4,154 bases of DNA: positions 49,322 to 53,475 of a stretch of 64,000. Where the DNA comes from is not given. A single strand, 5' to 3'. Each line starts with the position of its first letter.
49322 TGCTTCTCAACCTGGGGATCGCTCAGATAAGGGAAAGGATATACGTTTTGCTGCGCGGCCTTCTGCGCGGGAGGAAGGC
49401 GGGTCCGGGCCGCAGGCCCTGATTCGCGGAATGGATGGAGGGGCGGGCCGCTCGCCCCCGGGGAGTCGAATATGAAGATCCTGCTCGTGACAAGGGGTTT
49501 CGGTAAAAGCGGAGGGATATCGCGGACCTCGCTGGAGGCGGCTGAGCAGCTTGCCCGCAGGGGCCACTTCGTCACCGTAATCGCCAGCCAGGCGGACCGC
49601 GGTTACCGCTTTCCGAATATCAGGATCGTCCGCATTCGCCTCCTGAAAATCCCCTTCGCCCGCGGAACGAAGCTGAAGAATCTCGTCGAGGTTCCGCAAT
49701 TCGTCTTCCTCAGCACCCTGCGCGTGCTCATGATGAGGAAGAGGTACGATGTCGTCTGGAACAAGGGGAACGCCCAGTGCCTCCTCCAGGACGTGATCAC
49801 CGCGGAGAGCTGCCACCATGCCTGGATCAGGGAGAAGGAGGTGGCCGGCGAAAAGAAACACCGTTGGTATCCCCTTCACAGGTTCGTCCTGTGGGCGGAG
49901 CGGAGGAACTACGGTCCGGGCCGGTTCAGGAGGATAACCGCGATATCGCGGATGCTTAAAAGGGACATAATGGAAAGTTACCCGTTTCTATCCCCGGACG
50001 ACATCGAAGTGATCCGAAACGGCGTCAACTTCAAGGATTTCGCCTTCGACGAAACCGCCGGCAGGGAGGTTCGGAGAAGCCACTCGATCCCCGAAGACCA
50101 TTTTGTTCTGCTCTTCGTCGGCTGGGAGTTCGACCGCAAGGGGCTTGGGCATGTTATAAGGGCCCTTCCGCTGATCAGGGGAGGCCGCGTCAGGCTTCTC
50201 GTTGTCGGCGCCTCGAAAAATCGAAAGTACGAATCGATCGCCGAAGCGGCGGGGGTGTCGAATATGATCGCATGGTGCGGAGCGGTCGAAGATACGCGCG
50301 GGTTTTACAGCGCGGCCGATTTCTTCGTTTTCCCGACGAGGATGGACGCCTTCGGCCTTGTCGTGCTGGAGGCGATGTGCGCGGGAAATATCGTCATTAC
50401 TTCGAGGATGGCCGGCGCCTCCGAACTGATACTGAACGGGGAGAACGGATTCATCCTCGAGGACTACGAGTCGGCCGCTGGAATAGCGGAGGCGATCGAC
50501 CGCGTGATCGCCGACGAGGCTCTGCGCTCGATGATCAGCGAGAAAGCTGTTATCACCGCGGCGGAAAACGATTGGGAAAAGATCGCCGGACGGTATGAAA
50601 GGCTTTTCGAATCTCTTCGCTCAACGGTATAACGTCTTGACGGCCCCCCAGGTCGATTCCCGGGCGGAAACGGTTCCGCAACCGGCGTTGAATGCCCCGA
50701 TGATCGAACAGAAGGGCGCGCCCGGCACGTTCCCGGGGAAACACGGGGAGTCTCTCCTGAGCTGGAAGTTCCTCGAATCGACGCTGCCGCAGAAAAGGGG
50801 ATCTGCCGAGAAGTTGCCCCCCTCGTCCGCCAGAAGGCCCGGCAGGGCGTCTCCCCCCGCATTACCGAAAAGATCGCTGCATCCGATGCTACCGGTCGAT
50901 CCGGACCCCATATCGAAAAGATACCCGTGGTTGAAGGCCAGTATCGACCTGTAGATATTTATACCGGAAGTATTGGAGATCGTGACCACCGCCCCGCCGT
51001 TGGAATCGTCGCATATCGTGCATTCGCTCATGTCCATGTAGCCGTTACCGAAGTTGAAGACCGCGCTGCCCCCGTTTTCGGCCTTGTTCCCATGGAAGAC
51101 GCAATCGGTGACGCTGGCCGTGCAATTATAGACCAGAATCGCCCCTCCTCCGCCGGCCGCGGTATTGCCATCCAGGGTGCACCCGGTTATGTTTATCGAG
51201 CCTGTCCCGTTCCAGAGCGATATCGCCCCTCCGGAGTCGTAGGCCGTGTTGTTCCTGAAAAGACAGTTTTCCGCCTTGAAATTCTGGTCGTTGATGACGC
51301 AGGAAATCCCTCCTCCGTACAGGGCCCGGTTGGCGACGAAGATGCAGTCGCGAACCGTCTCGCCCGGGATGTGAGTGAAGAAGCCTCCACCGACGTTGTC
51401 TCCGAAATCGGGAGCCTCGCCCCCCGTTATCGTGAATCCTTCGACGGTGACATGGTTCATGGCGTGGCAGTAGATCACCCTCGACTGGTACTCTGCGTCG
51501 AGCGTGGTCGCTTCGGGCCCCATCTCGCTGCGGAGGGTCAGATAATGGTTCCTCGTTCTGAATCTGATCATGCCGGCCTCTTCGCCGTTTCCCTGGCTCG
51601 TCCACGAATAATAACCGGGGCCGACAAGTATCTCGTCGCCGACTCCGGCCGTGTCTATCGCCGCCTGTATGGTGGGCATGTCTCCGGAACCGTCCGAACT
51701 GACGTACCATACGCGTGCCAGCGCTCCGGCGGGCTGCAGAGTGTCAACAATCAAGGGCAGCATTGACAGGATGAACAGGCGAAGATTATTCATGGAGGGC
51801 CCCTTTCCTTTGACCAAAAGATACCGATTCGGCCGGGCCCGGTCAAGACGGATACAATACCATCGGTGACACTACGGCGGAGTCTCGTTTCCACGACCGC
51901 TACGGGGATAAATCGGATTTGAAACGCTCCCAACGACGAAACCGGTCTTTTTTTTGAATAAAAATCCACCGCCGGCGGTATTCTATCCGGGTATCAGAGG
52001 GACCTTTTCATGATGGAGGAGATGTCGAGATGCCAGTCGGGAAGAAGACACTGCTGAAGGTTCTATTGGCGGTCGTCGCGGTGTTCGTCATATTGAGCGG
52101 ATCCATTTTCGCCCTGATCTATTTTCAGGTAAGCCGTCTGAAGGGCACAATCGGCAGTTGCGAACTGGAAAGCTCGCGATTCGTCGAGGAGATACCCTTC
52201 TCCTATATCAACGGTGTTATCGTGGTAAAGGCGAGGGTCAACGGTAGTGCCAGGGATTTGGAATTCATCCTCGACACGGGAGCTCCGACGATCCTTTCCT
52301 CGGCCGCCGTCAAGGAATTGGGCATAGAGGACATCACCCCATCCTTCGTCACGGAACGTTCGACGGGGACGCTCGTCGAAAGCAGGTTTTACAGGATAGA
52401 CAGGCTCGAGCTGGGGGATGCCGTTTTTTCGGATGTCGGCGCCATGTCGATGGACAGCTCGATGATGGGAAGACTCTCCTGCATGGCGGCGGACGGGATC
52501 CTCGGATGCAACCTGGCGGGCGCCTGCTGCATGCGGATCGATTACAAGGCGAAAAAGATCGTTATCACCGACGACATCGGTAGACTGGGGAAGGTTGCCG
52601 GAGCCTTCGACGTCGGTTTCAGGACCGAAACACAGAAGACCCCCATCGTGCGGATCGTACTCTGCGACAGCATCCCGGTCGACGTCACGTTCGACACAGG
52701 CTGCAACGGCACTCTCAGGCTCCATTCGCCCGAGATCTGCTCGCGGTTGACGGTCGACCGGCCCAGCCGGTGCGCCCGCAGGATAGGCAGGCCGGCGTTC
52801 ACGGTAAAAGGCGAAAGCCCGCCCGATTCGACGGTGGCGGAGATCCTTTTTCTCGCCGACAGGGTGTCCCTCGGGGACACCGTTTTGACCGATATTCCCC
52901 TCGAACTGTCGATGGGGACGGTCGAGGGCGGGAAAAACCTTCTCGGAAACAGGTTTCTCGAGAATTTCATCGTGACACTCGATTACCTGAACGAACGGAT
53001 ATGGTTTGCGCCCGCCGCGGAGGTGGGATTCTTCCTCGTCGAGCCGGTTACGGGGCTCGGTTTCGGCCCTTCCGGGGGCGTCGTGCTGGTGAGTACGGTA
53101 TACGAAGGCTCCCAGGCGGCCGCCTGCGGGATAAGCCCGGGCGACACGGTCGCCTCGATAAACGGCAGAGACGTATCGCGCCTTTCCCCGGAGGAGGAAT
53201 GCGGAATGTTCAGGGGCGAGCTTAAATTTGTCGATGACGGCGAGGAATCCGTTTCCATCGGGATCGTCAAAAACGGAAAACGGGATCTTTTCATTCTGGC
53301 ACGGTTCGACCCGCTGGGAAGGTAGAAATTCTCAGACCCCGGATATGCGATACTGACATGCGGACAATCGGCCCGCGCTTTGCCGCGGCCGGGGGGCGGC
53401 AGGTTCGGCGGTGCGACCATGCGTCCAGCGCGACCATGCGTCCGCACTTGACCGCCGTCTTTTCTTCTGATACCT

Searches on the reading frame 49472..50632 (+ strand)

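Call 61: search_protein_families(library=pfam, proteins=[window:49472-50632:+], max_evalue=0.0001)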
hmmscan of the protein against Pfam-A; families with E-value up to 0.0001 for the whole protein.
window:49472-50632:+ (386 aa): 5 families
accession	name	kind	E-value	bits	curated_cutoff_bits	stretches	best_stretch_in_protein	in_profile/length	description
PF00534.26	Glycos_transf_1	-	5e-33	114.5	26.4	1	199-359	4-169/172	Glycosyl transferases group 1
PF13692.12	Glyco_trans_1_4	-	1.5e-28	100.3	27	1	211-348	2-142/142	Glycosyl transferases group 1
PF13439.12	Glyco_transf_4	-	2e-16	60.9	28.5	1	14-186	2-167/170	Glycosyltransferase Family 4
PF20706.3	GT4-conflict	-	1.7e-10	40.9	26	1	203-323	189-323/385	Family 4 Glycosyltransferase in conflict systems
PF13579.12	Glyco_trans_4_4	-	3.8e-09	37.5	29.7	1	14-184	1-158/158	Glycosyl transferase 4-like domain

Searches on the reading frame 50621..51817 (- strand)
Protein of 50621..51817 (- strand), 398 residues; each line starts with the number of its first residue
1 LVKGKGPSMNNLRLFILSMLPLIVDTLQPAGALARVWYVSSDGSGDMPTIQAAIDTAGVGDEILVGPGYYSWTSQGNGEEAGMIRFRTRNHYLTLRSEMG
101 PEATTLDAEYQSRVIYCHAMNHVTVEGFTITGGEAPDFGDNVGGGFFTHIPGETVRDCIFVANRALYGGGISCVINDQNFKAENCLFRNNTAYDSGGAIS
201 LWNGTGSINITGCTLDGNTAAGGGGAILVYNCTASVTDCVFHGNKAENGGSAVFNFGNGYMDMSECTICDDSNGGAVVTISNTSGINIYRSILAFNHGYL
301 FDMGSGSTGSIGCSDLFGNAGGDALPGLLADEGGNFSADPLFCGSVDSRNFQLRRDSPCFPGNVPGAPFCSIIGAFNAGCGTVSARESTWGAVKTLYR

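Call 61: search_protein_families(library=pfam, proteins=[window:50621-51817:-], max_evalue=0.0001)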
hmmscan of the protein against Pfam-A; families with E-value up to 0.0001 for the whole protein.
window:50621-51817:- (398 aa): 1 family
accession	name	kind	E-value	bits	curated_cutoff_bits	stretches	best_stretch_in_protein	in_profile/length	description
PF02415.23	Chlam_PMP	-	2.8e-08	33.6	20.6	0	184-200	1-17/19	Chlamydia polymorphic membrane protein (Chlamydia_PMP) repeat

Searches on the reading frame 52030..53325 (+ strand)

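Call 61: search_protein_families(library=pfam, proteins=[window:52030-53325:+], max_evalue=0.0001)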
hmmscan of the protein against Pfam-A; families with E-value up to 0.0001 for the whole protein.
window:52030-53325:+ (431 aa): 4 families
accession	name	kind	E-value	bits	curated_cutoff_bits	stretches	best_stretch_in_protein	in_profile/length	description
PF13650.11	Asp_protease_2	-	1.6e-12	48.4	24.3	1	66-161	1-89/90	Aspartyl protease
PF13975.11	gag-asp_proteas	-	9.8e-09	36.1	28.2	1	66-145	1-80/92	gag-polyprotein putative aspartyl protease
PF00595.29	PDZ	-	4.4e-06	27.4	23.2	1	342-389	11-64/81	PDZ domain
PF17820.7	PDZ_6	-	1.8e-05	24.8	27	1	354-387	2-33/54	PDZ domain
